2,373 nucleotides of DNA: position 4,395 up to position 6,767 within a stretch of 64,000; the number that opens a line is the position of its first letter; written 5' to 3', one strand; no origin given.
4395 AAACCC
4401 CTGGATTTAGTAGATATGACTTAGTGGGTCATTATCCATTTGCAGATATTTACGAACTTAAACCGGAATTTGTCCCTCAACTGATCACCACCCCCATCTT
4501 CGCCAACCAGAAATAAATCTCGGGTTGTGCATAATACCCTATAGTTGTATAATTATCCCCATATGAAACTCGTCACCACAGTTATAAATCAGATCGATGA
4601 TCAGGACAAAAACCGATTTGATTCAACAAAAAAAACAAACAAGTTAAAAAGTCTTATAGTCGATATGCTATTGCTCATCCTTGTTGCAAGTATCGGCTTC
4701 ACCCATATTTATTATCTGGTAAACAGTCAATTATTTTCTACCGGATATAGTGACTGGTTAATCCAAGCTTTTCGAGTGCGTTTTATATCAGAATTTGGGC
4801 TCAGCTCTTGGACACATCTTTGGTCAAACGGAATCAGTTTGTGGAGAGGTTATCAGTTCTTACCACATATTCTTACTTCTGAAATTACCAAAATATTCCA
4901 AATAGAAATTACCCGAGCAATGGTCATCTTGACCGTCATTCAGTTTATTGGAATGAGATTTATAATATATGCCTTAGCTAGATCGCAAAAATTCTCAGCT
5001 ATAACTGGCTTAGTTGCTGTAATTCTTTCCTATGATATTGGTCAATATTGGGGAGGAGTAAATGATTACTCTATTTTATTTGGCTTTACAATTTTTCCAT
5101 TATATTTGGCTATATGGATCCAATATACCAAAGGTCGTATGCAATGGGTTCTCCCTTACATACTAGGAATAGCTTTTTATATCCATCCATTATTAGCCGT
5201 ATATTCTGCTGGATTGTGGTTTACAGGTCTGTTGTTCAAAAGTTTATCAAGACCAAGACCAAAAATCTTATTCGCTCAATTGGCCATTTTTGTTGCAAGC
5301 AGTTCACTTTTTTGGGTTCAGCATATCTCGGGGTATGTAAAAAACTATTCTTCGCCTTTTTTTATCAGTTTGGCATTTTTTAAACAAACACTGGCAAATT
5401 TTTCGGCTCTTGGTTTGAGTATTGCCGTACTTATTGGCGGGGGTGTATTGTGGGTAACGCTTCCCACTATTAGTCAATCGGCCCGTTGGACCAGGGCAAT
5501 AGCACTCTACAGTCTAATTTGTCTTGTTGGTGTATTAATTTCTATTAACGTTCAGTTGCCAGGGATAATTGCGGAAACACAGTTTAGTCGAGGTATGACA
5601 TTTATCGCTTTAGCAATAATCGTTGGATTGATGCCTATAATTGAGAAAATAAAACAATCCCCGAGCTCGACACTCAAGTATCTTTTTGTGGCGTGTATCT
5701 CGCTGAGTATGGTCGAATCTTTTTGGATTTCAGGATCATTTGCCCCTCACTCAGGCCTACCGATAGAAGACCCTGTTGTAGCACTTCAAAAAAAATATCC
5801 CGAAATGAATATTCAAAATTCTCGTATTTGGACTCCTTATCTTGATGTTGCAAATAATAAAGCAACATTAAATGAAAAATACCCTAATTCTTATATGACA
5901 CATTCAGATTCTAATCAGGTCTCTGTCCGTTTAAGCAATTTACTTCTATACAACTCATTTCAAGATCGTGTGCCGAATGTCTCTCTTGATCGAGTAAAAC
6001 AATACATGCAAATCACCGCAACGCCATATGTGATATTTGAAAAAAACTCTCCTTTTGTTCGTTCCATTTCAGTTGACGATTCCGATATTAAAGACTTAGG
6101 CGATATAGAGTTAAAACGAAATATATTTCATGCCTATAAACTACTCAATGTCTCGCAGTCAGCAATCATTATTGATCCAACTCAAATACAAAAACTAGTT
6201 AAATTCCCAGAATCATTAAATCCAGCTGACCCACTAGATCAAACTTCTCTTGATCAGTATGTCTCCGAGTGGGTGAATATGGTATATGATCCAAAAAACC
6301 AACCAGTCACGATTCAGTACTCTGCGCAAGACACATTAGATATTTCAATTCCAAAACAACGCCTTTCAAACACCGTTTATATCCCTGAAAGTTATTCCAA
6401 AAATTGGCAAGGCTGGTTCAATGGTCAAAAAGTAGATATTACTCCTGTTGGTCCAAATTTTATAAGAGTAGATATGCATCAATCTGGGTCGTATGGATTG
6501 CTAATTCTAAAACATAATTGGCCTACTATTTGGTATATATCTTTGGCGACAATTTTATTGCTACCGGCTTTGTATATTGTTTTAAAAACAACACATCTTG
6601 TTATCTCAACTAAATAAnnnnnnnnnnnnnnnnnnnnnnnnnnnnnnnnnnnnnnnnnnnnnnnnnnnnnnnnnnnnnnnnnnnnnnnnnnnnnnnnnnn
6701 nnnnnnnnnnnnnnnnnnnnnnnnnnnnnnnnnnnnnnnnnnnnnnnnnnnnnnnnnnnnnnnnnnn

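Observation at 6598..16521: Self-contained extracellular beta-glucan module: synthase, adaptor, GH81 glucanase, dehydrogenase/PA14 giant protein, GH5-like hydrolase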

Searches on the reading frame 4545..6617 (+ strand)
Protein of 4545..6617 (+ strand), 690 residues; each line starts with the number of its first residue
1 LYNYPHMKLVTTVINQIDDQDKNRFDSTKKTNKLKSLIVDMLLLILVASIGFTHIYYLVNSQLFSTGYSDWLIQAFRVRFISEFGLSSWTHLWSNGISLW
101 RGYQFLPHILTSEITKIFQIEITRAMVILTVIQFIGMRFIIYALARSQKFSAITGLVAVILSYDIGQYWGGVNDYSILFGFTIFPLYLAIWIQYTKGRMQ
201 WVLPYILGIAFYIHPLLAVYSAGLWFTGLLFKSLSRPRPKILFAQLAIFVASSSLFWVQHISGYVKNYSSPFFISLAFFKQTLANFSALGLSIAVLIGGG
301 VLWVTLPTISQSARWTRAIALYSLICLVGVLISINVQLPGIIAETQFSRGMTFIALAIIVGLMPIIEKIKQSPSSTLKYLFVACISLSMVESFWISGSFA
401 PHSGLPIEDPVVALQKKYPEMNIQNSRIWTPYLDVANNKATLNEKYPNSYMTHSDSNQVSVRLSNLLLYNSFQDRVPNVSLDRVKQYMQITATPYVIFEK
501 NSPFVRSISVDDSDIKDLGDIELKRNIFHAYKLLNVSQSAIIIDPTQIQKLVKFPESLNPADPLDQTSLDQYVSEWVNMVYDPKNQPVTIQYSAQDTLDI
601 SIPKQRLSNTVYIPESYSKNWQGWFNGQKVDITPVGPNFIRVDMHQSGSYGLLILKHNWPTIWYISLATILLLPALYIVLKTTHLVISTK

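Call 3: search_protein_families(library=pfam, proteins=[window:4545-6617:+], max_evalue=0.01)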
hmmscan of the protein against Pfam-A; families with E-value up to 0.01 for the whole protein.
window:4545-6617:+ (690 aa): 0 families

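Call 6: search_protein_families(library=ncbifam, proteins=[window:4545-6617:+], max_evalue=0.01)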
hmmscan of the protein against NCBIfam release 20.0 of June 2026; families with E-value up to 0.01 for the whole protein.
window:4545-6617:+ (690 aa): 0 families

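Call 50: find_homologous_proteins(query=window:4545-6617:+, max_evalue=0.00001)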
Query window:4545-6617:+ (690 aa): 10 proteins with E <= 0.00001 among 8000 candidates.
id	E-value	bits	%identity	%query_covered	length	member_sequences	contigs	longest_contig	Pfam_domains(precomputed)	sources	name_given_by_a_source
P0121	0.0e+0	1524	100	99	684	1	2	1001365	-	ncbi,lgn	-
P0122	2.6e-194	665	45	95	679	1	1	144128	-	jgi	-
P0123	2.0e-148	514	38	93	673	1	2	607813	-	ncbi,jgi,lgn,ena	-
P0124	3.9e-144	500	37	92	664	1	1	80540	-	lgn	-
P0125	2.5e-142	494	37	92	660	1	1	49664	-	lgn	-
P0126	8.0e-142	492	37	92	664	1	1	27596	-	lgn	-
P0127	2.0e-140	487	37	93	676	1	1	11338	-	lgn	-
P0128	1.7e-129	451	38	87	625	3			-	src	-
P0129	2.3e-123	431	33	90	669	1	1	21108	-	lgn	-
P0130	2.4e-111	391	32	93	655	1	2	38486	-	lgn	-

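Call 62: predict_structure(alignment_id=A2)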
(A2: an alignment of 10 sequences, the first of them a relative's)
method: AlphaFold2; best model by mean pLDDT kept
length: 684 residues; sequences in the alignment: 10
mean_pLDDT: 75.2   pTM: 0.74
mean pLDDT of the five models: 75.2, 74.2, 73.9, 72.8, 71.2
residues with pLDDT >= 90: 72; 70-90: 414; 50-70: 129; < 50: 69
segments of 3 or more residues with pLDDT < 50: 1-25, 88-92, 163-167, 259-269, 275-283, 441-450
pLDDT, mean of each block of 10 residues (from residue 1): 32 37 57 87 82 57 70 79 54 58 88 85 85 91 89 81 52 85 87 83 83 87 66 81 86 60 45 48 57 73 66 85 75 62 75 89 87 85 76 56 81 75 72 62 38 71 72 87 83 87 76 85 87 82 83 73 89 87 78 88 86 85 89 84 83 78 86 84 77
secondary structure, 60 per line:
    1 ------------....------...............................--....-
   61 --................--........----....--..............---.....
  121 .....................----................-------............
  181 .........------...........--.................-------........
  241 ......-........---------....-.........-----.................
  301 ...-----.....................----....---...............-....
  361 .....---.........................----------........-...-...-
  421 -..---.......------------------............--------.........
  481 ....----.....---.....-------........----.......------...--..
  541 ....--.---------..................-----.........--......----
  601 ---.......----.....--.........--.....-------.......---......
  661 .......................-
elements in order (helices of 4 or more, strands of 3 or more residues): H13-16 H23-53 H56-59 H63-78 H81-88 H93-96 H99-112 H116-141 H146-161 H169-189 H196-206 H209-225 H233-246 H248-255 H265-268 H270-278 H284-303 H309-329 H334-337 H341-355 H357-365 H369-393 H404-411 H427-433 H452-463 H472-484 E489-493 H497-501 E509-516 E521-527 E534-536 H539-544 H557-574 E580-588 E591-596 E604-610 E615-619 E622-630 E633-637 E645-651 H655-683

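Call 67: search_protein_representatives(alignment_id=A2)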
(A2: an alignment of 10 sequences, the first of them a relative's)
Query: 10 sequences, 664 profile positions. Proteins with E-value up to 0.001 (for the whole library): 186; up to 1e-10: 147; up to 1e-30: 120. The best 150 are listed.
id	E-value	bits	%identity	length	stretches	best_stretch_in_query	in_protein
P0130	9.0e-283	956.0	-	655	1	5-662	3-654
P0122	7.3e-281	949.7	-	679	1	6-659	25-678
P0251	2.2e-268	908.4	-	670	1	6-660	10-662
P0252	1.1e-245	833.5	-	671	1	6-659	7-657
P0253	2.4e-236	802.6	-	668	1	6-663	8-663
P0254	5.4e-227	771.7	-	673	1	7-660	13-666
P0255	5.6e-215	732.0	-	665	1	6-651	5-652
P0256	1.5e-213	727.3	-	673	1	7-659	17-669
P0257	4.6e-205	699.2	-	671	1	8-659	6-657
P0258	2.5e-203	693.4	-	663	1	4-662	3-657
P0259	1.0e-202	691.5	-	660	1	8-662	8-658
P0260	5.9e-201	685.6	-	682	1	6-662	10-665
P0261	1.4e-197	674.5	-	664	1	6-659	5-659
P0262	1.4e-196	671.2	-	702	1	4-656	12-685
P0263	6.4e-183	626.0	-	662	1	7-662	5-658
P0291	7.4e-97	341.6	-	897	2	169-648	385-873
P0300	5.2e-94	332.2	-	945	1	9-658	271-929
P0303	5.2e-91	322.3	-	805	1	7-641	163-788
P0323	2.5e-72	260.6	-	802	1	14-650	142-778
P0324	4.8e-71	256.3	-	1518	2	8-657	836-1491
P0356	7.1e-39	150.0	-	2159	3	6-272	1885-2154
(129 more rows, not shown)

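Call 68: search_protein_families(library=pfam, proteins=[P0324, P0300, P0303, P0323, P0356, P0291], max_evalue=0.001)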
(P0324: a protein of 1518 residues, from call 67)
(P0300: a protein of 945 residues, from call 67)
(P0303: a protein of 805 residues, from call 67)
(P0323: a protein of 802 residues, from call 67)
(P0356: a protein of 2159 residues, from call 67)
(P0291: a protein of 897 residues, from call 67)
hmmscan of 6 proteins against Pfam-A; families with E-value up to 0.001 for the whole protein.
P0324 (1518 aa): 2 families
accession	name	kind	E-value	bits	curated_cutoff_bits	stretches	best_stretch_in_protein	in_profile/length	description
PF09586.16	YfhO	-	0.00016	20.7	28.5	1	1381-1450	744-813/835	Bacterial membrane protein YfhO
PF10131.15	PTPS_related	-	0.00073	18.5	26.4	1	922-1213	28-324/621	6-pyruvoyl-tetrahydropterin synthase related domain; membrane protein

P0300 (945 aa): 2 families
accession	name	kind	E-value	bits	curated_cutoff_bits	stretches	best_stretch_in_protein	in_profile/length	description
PF00535.33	Glycos_transf_2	-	1.6e-28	100.2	23.3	1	11-179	1-163/168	Glycosyl transferase family 2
PF13641.12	Glyco_tranf_2_3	-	1.6e-05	25.5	27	1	8-113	1-107/230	Glycosyltransferase like family 2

P0303 (805 aa): 6 families
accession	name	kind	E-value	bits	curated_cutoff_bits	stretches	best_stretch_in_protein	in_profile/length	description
PF07719.23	TPR_2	-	3.1e-07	30.5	27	0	56-87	1-32/34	Tetratricopeptide repeat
PF13432.12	TPR_16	-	3.2e-06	27.9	32.7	1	26-79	1-53/65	Tetratricopeptide repeat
PF13414.12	TPR_11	-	2.4e-05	24.4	26.8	0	31-66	3-38/42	TPR repeat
PF14559.12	TPR_19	-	5.2e-05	23.9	25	0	33-77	2-46/68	Tetratricopeptide repeat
PF13431.12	TPR_17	-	0.00019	21.9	24.4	0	80-107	3-30/34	Tetratricopeptide repeat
PF13174.12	TPR_6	-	0.00034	21.5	26.3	0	24-54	2-32/33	Tetratricopeptide repeat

P0323 (802 aa): 2 families
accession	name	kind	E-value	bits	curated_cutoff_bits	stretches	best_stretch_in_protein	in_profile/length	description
PF10131.15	PTPS_related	-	2.3e-05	23.5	26.4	1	298-508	102-317/621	6-pyruvoyl-tetrahydropterin synthase related domain; membrane protein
PF00072.30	Response_reg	-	0.00013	22.5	30.2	1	4-83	1-78/111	Response regulator receiver domain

P0356 (2159 aa): 1 family
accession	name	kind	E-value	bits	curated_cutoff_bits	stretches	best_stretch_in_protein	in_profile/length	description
PF00072.30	Response_reg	-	8.5e-05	23.1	30.2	1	11-115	6-110/111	Response regulator receiver domain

P0291 (897 aa): 0 families
